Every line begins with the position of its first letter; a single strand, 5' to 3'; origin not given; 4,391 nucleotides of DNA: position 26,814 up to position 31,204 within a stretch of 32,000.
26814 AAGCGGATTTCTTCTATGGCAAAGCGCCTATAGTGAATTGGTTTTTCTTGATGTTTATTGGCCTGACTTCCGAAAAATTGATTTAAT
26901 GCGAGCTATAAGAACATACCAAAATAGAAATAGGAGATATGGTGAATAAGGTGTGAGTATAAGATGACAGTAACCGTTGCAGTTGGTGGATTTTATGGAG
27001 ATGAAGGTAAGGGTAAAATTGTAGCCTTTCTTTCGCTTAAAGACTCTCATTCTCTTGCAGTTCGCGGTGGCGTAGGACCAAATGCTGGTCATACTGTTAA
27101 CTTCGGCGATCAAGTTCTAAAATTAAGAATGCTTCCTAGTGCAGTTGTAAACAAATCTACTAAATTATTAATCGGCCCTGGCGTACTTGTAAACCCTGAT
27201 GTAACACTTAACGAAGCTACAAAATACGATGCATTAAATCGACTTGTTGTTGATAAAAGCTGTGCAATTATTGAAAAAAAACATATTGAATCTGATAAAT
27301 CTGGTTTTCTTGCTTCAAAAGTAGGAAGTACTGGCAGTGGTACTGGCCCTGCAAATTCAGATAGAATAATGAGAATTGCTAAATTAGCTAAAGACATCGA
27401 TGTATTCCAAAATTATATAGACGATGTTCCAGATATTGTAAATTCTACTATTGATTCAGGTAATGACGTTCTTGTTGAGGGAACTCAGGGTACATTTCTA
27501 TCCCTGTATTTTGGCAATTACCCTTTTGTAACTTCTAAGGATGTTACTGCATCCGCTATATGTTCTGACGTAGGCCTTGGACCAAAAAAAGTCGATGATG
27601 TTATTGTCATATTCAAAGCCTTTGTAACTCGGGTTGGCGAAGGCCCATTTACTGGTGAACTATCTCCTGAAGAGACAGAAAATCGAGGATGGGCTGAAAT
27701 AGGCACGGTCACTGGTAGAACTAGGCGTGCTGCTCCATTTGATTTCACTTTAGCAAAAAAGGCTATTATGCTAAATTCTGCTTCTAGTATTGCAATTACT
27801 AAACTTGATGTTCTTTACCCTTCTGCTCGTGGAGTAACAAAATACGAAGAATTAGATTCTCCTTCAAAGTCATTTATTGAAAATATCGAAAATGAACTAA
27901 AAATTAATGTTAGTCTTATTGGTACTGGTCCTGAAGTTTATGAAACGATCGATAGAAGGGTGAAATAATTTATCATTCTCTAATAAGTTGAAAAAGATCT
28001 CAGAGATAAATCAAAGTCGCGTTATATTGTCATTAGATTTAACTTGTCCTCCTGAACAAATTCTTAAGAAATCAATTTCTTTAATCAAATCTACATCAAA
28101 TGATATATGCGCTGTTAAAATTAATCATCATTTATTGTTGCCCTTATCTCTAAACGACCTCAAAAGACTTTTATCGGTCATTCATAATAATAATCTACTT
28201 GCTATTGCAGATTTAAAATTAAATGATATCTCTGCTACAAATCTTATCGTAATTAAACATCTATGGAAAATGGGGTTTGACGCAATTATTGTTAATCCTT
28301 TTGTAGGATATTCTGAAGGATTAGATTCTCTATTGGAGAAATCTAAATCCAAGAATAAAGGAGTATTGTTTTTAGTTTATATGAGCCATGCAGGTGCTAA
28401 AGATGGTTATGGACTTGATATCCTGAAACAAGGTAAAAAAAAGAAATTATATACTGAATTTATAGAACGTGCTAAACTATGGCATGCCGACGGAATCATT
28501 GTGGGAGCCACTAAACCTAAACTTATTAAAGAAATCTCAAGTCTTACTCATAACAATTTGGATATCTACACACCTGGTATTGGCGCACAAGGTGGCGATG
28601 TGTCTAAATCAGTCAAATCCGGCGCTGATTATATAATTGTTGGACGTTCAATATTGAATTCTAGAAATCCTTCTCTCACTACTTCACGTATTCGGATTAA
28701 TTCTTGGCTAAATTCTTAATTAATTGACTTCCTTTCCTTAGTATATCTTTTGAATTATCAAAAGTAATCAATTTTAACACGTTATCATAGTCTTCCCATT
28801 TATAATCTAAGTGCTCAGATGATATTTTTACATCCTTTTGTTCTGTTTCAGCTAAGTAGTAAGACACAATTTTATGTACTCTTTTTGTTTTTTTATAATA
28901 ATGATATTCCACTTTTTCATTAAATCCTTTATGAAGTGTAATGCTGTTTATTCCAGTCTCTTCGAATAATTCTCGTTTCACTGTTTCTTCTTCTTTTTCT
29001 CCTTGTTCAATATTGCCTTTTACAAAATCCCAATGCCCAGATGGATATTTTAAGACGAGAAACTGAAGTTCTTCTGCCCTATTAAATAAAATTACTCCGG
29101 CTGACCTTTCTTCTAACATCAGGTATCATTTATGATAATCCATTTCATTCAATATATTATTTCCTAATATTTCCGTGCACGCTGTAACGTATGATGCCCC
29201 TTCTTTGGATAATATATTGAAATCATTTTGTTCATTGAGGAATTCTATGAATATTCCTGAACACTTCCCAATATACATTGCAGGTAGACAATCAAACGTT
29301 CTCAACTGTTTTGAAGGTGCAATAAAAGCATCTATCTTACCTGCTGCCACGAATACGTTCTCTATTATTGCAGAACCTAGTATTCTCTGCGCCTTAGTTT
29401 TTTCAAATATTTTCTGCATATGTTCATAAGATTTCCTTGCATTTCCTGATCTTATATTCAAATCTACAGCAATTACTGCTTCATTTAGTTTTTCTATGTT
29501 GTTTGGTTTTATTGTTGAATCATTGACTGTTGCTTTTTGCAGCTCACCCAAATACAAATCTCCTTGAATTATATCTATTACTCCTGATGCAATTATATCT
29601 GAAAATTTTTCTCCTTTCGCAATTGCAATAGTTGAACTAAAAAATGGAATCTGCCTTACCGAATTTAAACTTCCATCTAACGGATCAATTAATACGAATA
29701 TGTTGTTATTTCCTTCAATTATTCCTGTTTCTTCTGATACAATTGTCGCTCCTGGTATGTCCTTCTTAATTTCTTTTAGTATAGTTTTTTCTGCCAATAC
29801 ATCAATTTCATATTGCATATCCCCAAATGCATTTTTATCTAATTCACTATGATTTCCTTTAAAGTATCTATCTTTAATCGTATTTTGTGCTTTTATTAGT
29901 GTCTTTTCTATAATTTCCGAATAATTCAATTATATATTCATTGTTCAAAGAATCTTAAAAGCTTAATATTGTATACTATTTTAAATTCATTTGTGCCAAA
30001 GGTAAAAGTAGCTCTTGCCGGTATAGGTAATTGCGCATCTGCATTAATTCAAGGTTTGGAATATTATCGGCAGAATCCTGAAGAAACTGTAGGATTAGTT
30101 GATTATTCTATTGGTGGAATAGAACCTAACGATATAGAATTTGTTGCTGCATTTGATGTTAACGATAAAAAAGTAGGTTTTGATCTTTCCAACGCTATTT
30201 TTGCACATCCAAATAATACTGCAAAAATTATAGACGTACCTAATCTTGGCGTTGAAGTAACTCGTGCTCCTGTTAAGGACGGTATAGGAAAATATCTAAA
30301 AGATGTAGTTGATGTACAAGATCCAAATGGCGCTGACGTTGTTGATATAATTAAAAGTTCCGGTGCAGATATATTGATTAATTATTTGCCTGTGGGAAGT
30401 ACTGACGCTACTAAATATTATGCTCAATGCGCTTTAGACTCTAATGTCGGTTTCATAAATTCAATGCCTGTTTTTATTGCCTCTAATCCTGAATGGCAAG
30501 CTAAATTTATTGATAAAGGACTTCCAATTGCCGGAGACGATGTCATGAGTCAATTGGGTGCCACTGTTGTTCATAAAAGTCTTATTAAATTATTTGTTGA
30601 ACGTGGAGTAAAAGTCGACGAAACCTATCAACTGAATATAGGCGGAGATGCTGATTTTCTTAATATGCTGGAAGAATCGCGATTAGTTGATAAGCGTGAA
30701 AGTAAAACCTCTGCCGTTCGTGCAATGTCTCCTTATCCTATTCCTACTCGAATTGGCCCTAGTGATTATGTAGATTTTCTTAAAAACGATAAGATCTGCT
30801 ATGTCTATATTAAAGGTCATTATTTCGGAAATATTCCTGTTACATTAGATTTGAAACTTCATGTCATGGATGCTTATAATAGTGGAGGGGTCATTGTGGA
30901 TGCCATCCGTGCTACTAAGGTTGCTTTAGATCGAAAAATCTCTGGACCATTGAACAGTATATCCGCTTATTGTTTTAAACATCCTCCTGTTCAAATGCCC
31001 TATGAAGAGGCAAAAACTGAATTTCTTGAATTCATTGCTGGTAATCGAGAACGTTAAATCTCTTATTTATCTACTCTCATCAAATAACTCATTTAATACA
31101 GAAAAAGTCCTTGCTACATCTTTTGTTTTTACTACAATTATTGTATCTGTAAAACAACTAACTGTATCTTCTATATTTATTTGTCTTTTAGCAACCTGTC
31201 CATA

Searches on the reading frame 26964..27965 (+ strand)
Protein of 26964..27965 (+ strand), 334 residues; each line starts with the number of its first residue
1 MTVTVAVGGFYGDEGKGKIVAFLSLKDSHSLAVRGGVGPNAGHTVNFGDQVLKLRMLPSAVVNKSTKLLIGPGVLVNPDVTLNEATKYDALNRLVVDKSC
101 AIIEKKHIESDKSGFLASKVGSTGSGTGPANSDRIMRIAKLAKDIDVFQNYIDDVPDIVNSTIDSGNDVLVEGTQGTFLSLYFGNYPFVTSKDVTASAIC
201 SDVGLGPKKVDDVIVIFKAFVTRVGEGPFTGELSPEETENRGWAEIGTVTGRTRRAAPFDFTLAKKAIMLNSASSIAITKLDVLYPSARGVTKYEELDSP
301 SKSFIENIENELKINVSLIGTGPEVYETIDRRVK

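Call 60: search_protein_families(library=pfam, proteins=[window:26964-27965:+], max_evalue=0.001)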
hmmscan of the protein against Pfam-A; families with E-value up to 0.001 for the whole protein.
window:26964-27965:+ (334 aa): 1 family
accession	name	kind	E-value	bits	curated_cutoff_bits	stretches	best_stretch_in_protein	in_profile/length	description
PF00709.27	Adenylsucc_synt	-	2.6e-75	254.2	27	2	140-284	183-329/416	Adenylosuccinate synthetase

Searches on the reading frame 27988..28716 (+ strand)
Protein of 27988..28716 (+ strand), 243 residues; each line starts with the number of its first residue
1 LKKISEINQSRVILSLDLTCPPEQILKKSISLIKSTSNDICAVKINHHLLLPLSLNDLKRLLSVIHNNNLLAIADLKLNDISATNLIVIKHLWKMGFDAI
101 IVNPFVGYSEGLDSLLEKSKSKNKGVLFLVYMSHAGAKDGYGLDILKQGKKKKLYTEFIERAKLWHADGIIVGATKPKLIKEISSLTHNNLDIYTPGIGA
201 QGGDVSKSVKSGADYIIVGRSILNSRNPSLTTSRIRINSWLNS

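Call 60: search_protein_families(library=pfam, proteins=[window:27988-28716:+], max_evalue=0.001)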
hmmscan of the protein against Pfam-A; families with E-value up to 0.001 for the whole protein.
window:27988-28716:+ (243 aa): 1 family
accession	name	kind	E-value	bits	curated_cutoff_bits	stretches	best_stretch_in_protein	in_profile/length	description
PF00215.30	OMPdecase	-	5.7e-29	102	27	1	10-231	1-217/221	Orotidine 5'-phosphate decarboxylase / HUMPS family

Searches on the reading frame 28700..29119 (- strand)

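Call 60: search_protein_families(library=pfam, proteins=[window:28700-29119:-], max_evalue=0.001)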
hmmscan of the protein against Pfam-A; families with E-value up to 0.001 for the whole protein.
window:28700-29119:- (140 aa): 1 family
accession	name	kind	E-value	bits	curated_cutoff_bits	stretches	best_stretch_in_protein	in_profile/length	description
PF00293.34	NUDIX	-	3.8e-17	63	21.1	1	5-118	4-121/134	NUDIX domain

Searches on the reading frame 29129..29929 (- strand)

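Call 60: search_protein_families(library=pfam, proteins=[window:29129-29929:-], max_evalue=0.001)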
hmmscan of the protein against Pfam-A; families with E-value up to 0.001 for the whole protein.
window:29129-29929:- (267 aa): 2 families
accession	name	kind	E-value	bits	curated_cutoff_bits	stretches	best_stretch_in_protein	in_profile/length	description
PF00459.30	Inositol_P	-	3.7e-24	86.1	27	1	8-220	10-227/271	Inositol monophosphatase family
PF00316.25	FBPase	-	1e-06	29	34.8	1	32-89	54-116/191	Fructose-1-6-bisphosphatase, N-terminal domain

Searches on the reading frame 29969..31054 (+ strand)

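Call 60: search_protein_families(library=pfam, proteins=[window:29969-31054:+], max_evalue=0.001)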
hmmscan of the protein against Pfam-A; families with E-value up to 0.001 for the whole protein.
window:29969-31054:+ (362 aa): 1 family
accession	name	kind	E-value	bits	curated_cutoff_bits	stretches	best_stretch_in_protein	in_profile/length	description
PF01658.22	Inos-1-P_synth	-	3.5e-29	101.6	27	1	197-301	1-106/107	Myo-inositol-1-phosphate synthase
